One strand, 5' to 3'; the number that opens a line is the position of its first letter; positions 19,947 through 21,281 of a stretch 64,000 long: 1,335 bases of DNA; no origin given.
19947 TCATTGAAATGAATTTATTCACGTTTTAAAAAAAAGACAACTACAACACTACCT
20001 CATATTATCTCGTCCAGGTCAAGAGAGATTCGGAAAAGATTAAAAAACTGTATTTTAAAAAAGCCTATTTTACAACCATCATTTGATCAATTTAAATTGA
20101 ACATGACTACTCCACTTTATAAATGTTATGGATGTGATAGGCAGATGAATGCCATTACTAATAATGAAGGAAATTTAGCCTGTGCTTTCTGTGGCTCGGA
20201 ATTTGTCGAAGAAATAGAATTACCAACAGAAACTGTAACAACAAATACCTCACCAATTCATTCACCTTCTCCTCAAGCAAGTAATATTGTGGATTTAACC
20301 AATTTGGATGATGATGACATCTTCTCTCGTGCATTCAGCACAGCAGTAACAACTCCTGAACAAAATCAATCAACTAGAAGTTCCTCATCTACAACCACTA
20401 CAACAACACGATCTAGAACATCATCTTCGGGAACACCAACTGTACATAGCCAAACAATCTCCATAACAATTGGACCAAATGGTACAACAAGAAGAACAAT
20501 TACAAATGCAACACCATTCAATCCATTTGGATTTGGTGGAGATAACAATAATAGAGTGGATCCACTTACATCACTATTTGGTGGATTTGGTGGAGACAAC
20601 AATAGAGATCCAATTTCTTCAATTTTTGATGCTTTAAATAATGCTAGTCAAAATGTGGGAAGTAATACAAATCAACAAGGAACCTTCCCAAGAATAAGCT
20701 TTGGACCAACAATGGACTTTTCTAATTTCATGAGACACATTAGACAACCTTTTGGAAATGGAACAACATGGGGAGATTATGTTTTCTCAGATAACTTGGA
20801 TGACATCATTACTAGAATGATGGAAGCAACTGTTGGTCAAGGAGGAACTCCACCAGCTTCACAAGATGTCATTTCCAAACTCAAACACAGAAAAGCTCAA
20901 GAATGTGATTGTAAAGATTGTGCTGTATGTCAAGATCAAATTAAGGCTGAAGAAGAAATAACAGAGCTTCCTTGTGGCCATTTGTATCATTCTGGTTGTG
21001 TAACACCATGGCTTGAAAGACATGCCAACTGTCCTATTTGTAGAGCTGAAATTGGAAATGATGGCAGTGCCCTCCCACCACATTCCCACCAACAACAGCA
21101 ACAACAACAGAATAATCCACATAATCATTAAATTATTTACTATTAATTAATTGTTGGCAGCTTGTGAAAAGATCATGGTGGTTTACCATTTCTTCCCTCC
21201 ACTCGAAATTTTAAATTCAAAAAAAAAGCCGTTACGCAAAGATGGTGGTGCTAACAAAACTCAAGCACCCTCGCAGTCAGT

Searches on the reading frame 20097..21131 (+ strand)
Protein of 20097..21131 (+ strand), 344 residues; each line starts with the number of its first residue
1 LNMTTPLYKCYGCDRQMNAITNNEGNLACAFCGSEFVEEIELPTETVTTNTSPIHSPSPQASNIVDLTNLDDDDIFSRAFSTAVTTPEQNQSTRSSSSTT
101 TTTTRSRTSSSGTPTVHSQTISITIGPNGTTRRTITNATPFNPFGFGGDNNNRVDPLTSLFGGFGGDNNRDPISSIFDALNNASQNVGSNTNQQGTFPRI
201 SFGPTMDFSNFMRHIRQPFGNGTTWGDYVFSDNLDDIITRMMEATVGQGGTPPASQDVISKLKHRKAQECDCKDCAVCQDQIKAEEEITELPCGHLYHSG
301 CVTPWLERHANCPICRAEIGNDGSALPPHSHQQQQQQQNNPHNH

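Call 30: search_protein_families(library=pfam, proteins=[window:20097-21131:+], max_evalue=0.01)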
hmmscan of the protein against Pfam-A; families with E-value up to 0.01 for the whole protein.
window:20097-21131:+ (344 aa): 11 families
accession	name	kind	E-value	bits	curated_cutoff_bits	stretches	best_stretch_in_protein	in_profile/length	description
PF13639.12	zf-RING_2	-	6e-14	52.5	27.3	1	274-316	2-44/44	Ring finger domain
PF13923.12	zf-C3HC4_2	-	6.5e-09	35.9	27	1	275-315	2-40/40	Zinc finger, C3HC4 type (RING finger)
PF17123.11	zf-RING_11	-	1.5e-08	34.7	27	1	274-302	1-29/29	RING-like zinc finger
PF00097.31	zf-C3HC4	-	8e-08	32.5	21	1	275-315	1-40/40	Zinc finger, C3HC4 type (RING finger)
PF14369.11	Zn_ribbon_19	-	3.1e-06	27.7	30.8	1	10-40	5-35/35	zinc-ribbon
PF12678.13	zf-rbx1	-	1.1e-05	26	31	1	274-316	13-55/55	RING-H2 zinc finger domain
PF13920.12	zf-C3HC4_3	-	1.5e-05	25.2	27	1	273-319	3-46/49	Zinc finger, C3HC4 type (RING finger)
PF13445.12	zf-RING_UBOX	-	1.9e-05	25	25.2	1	275-313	1-39/39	RING-type zinc-finger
PF14634.12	zf-RING_5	-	0.00022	21.6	27.9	1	275-316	2-42/43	zinc-RING finger domain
PF23412.1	zf_RING_Vps8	-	0.0035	17.6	27.3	1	275-302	1-32/52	Vps8 RING zinc finger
PF14447.12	Prok-RING_4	-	0.0042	17.4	27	1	275-321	1-42/46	Prokaryotic RING finger family 4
